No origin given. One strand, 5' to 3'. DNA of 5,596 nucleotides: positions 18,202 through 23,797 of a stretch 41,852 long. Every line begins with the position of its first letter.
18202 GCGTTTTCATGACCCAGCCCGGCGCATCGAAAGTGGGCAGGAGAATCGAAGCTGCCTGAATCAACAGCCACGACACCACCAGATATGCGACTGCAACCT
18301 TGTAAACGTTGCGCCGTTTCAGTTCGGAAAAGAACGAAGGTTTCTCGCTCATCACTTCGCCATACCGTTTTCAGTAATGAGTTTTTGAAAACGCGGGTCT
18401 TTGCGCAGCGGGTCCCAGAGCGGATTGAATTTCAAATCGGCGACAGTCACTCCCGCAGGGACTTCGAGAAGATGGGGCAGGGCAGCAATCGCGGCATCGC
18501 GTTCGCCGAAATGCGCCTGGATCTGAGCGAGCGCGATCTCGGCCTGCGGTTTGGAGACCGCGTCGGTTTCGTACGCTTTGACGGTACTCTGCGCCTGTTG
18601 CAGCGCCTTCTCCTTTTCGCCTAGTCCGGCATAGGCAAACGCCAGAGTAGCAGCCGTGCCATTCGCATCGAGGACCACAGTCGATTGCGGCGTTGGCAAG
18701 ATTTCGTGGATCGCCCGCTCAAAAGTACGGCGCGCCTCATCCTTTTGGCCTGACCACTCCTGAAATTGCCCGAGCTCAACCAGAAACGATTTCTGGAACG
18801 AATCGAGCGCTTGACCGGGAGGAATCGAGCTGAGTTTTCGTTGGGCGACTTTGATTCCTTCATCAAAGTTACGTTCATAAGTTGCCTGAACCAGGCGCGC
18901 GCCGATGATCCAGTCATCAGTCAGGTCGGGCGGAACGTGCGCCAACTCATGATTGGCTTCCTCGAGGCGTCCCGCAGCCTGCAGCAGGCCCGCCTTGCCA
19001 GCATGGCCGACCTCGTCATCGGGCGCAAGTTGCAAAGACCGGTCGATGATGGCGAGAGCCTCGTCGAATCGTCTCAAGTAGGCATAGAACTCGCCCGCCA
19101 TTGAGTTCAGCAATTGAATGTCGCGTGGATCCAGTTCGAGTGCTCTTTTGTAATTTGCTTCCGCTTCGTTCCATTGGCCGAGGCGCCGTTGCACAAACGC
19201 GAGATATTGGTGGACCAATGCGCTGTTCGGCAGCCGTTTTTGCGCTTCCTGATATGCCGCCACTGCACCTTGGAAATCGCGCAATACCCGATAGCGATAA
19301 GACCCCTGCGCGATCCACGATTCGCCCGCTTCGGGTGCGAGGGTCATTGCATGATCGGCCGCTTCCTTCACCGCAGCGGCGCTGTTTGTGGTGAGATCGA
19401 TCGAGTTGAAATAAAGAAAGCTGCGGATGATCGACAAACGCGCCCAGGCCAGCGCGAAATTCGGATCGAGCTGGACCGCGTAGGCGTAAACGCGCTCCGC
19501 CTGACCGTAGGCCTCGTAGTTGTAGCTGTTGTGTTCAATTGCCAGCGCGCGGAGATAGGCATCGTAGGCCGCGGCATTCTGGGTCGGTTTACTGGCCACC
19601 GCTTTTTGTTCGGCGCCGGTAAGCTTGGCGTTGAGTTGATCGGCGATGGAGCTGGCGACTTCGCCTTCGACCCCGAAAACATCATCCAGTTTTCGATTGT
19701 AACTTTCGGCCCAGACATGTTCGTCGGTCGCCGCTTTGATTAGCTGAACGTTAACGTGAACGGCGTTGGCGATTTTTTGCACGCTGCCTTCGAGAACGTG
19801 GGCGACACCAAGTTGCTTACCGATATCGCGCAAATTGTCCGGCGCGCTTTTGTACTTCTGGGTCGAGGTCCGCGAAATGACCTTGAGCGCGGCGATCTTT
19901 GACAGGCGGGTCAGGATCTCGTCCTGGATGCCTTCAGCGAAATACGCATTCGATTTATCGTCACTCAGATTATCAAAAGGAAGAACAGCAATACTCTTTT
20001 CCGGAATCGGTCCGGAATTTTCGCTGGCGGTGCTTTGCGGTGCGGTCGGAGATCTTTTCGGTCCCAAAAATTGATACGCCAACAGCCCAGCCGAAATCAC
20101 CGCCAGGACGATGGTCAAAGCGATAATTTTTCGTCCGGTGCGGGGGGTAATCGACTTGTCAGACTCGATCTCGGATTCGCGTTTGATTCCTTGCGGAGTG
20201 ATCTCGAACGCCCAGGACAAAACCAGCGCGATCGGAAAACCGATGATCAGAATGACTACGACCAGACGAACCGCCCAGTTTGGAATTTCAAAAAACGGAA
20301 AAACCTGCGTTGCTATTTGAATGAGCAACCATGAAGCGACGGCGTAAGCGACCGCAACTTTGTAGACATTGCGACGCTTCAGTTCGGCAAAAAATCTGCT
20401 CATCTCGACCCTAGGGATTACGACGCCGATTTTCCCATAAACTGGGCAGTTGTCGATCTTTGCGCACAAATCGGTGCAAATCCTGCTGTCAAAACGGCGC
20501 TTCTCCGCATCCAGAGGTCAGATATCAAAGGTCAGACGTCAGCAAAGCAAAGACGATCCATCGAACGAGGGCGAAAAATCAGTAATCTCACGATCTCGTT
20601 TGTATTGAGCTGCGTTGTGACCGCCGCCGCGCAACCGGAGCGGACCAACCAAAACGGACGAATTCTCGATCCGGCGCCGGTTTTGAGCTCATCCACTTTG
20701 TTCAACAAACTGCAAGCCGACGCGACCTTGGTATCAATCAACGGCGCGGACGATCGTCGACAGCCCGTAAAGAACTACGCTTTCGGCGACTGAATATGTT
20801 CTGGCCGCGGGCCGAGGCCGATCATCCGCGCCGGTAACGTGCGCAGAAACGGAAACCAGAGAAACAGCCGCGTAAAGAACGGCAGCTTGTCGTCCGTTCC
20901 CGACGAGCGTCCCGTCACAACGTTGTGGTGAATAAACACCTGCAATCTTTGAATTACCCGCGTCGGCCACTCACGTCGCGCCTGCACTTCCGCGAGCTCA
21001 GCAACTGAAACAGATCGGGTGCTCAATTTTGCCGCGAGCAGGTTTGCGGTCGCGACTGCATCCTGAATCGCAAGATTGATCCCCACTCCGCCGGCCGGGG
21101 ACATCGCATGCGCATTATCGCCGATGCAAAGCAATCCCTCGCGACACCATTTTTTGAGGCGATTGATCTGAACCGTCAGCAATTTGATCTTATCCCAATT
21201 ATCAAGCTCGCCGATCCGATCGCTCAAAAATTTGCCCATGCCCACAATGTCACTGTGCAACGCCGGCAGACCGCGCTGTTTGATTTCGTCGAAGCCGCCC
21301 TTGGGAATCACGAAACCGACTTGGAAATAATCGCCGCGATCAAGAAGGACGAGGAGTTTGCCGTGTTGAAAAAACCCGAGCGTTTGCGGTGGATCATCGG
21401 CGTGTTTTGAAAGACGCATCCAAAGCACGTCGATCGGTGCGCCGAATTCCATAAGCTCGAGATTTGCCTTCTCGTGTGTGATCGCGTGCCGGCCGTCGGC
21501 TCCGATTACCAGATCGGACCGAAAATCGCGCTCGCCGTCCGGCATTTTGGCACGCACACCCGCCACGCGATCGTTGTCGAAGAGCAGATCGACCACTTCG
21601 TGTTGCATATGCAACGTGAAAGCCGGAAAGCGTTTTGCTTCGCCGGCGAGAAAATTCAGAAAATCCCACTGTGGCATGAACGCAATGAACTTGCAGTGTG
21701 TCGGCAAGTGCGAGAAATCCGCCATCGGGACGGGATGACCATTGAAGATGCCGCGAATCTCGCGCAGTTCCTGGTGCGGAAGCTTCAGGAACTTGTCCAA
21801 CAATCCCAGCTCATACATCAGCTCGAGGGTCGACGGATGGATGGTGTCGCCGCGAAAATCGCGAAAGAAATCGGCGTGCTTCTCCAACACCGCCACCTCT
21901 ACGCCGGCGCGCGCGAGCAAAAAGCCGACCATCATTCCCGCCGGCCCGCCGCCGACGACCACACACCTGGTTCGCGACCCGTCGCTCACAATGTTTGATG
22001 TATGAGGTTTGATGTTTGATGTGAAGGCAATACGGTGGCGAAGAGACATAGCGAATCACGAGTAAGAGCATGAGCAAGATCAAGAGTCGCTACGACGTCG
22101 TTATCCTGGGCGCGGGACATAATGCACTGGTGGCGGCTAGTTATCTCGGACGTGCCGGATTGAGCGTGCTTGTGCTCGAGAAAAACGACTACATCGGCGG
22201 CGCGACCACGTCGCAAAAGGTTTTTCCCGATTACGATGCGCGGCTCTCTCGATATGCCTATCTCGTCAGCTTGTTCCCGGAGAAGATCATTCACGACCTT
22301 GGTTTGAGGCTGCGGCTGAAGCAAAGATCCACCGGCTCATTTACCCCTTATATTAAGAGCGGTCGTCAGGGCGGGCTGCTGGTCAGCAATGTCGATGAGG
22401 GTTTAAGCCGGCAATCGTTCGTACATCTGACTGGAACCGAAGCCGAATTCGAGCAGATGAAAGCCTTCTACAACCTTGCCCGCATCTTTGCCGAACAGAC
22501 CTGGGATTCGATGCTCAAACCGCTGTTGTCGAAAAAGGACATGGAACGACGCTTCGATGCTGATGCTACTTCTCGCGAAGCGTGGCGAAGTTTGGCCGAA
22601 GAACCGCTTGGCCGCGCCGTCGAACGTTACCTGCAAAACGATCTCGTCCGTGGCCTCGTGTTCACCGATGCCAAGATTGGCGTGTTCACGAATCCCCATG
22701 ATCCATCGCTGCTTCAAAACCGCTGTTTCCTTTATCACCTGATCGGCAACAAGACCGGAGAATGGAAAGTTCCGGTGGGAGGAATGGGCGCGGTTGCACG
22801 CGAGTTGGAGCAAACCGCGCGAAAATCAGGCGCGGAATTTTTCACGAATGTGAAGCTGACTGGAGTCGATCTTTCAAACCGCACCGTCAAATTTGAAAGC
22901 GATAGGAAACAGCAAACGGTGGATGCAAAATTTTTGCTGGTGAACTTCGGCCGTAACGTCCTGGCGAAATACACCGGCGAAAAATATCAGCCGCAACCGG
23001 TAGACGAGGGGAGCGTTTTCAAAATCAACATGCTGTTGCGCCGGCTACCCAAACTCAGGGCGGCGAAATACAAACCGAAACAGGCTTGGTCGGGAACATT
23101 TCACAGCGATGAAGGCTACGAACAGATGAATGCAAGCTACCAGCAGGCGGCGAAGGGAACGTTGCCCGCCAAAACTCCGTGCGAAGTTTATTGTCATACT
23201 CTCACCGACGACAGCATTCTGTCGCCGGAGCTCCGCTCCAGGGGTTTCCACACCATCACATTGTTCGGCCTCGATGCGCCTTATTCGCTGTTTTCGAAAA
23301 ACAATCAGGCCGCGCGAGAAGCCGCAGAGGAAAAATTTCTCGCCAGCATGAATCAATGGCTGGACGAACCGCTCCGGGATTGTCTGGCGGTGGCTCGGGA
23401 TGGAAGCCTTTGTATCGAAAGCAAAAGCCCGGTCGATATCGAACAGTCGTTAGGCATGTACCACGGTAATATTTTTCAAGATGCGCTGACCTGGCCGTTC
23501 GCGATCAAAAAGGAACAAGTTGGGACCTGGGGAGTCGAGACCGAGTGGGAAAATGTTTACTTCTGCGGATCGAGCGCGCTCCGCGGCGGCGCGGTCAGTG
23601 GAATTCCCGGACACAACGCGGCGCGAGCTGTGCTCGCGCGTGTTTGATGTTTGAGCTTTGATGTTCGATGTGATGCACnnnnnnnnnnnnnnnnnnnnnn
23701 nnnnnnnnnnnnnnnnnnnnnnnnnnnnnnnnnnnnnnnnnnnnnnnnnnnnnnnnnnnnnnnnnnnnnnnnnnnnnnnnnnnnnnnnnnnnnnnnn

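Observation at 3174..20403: Tandem, translationally coupled array of eight membrane-anchored TolB-N-like/TPR paralogs with no output domain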

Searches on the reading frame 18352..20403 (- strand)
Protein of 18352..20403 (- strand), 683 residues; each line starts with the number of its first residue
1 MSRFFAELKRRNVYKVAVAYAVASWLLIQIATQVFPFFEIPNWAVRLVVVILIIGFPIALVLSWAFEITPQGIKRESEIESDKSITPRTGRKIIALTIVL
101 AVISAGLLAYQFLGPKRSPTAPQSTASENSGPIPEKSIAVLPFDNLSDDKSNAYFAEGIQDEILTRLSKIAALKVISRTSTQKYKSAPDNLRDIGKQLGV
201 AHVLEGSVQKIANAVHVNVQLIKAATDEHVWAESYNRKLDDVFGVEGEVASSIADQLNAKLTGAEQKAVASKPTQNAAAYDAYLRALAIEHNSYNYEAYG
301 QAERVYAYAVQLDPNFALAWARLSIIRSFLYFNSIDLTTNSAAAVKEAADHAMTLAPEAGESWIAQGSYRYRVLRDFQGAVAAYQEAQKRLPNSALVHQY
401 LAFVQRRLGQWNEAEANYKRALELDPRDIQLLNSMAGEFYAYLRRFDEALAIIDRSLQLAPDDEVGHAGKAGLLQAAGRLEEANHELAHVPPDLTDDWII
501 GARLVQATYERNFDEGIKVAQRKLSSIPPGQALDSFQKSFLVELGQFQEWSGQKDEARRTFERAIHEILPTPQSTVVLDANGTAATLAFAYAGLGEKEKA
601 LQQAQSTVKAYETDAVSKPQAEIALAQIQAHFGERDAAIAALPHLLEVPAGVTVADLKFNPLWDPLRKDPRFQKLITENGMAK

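Call 4: search_protein_families(library=pfam, proteins=[window:18352-20403:-], max_evalue=0.01)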
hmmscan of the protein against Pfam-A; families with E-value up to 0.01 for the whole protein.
window:18352-20403:- (683 aa): 14 families
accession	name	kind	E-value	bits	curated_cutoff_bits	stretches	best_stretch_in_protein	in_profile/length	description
PF14559.12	TPR_19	-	8.5e-14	52.1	25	2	445-497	6-58/68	Tetratricopeptide repeat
PF07719.23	TPR_2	-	1.1e-13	50.5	27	1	395-428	1-34/34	Tetratricopeptide repeat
PF00515.34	TPR_1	-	1.2e-12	47.4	27.8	1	396-428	2-34/34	Tetratricopeptide repeat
PF13428.12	TPR_14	-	8.6e-12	44.9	23.5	1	398-432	4-38/44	Tetratricopeptide repeat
PF13181.12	TPR_8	-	6.2e-08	32.6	25.7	0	404-427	10-33/34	Tetratricopeptide repeat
PF13431.12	TPR_17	-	1.2e-07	31.8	24.4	0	384-416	2-34/34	Tetratricopeptide repeat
PF13176.12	TPR_7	-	1.3e-07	31.6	27.9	0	437-464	6-33/36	Tetratricopeptide repeat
PF13174.12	TPR_6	-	1.5e-06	28.9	26.3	0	400-426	5-31/33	Tetratricopeptide repeat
PF13414.12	TPR_11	-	4.8e-06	26.6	26.8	1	407-435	6-34/42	TPR repeat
PF13424.12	TPR_12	-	4.8e-05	23.9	30.1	1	376-425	25-75/77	Tetratricopeptide repeat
PF20308.4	TPR-S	-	0.00077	20.4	27.6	0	376-424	1-47/102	Tetratricopeptide Repeats-Sensor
PF13371.12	TPR_9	-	0.0014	19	35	0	440-488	5-53/73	Tetratricopeptide repeat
PF13429.12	TPR_15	-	0.0046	16.8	26.2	0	383-432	134-183/280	Tetratricopeptide repeat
PF13432.12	TPR_16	-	0.006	17.5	32.7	1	406-463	8-64/65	Tetratricopeptide repeat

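Call 5: search_protein_families(library=ncbifam, proteins=[window:18352-20403:-], max_evalue=0.01)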
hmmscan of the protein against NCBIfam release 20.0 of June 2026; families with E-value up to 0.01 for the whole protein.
window:18352-20403:- (683 aa): 10 families
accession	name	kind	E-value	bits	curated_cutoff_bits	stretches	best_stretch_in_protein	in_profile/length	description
TIGR04510.1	mod_pep_cyc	subfamily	2e-11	43.2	400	1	193-646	309-753/814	putative peptide modification system cyclase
NF047558.1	TPR_END_plus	domain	5.2e-10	39.1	32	1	625-676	5-55/56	TPR end-of-group domain-containing protein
TIGR02917.1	PEP_TPR_lipo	equivalog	2e-08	32.6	312.2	1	346-488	281-421/899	XrtA/PEP-CTERM system TPR-repeat protein PrsT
NF040959.1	MamA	equivalog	3.3e-06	26.7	200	1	348-450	93-193/204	magnetosome protein MamA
NF033920.0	C39_PA2778_fam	equivalog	3.4e-05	23.4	150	2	374-461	169-255/255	PA2778 family cysteine peptidase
NF047371.1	FlcA_CTERM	equivalog_domain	6.7e-05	21.5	300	1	377-458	138-218/646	periplasmic flagellar collar protein FlcA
NF007540.1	PRK10153.1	equivalog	7.5e-05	21.8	400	1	149-450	219-511/516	lysine decarboxylation/transport transcriptional activator CadC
TIGR02521.1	type_IV_pilW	equivalog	8.3e-05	22.2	154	1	370-434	40-104/234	type IV pilus biogenesis/stability protein PilW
NF033762.1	social_mot_Tgl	equivalog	0.00015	21.2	225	1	393-483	29-119/252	social motility TPR repeat lipoprotein Tgl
NF052415.1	T3SS_chap_SctY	equivalog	0.0042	17.6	70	0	401-489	12-102/106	type III secretion apparatus assembly chaperone SctY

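Call 53: search_protein_families(library=padloc, proteins=[window:18352-20403:-], max_evalue=0.001)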
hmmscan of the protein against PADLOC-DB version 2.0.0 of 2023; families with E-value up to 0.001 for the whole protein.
window:18352-20403:- (683 aa): 0 families

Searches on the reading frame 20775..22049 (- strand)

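Call 12: search_protein_families(library=pfam, proteins=[window:20775-22049:-], max_evalue=0.001)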
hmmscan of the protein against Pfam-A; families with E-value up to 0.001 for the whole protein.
window:20775-22049:- (424 aa): 7 families
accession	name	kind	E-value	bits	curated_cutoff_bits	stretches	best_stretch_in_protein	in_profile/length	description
PF01494.25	FAD_binding_3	-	1.4e-53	182.8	22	1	27-349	2-330/349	FAD binding domain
PF00890.30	FAD_binding_2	-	2.7e-07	30.6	20.4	0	30-59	3-32/414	FAD binding domain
PF13450.12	NAD_binding_8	-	3.6e-06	27.6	21.9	1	31-61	1-31/68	NAD(P)-binding Rossmann-like domain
PF03486.20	HI0933_like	-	1.4e-05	25.1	50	1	28-63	2-37/244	HI0933-like protein Rossmann domain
PF01266.30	DAO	-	7.9e-05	22.8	27.9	1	29-60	2-33/353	FAD dependent oxidoreductase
PF07992.20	Pyr_redox_2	-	0.00012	22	26.1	1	23-64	139-180/291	Pyridine nucleotide-disulphide oxidoreductase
PF04820.20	Trp_halogenase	-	0.00067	19.1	21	0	29-88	2-65/458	Tryptophan halogenase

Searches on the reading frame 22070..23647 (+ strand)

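Call 12: search_protein_families(library=pfam, proteins=[window:22070-23647:+], max_evalue=0.001)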
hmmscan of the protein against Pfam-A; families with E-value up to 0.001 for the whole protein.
window:22070-23647:+ (525 aa): 8 families
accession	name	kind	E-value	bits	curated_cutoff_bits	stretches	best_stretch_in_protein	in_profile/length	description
PF01593.30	Amino_oxidase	-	3.7e-10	40.1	19.8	1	20-325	4-293/443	Flavin containing amine oxidoreductase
PF12831.13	FAD_oxidored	-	6.4e-10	39.3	27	1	9-77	1-68/416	FAD dependent oxidoreductase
PF13450.12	NAD_binding_8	-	2.8e-09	37.5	21.9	1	12-55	1-43/68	NAD(P)-binding Rossmann-like domain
PF01266.30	DAO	-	3.3e-08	33.9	27.9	1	9-47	1-39/353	FAD dependent oxidoreductase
PF07992.20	Pyr_redox_2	-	3.6e-06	27.1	26.1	0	8-59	1-53/291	Pyridine nucleotide-disulphide oxidoreductase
PF01946.23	Thi4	-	0.0001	22.1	26.2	1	8-46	18-57/235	Thi4 family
PF00996.24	GDI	-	0.00022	20.3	23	1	6-51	3-48/436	GDP dissociation inhibitor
PF00890.30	FAD_binding_2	-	0.00093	18.9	20.4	0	9-47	1-39/414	FAD binding domain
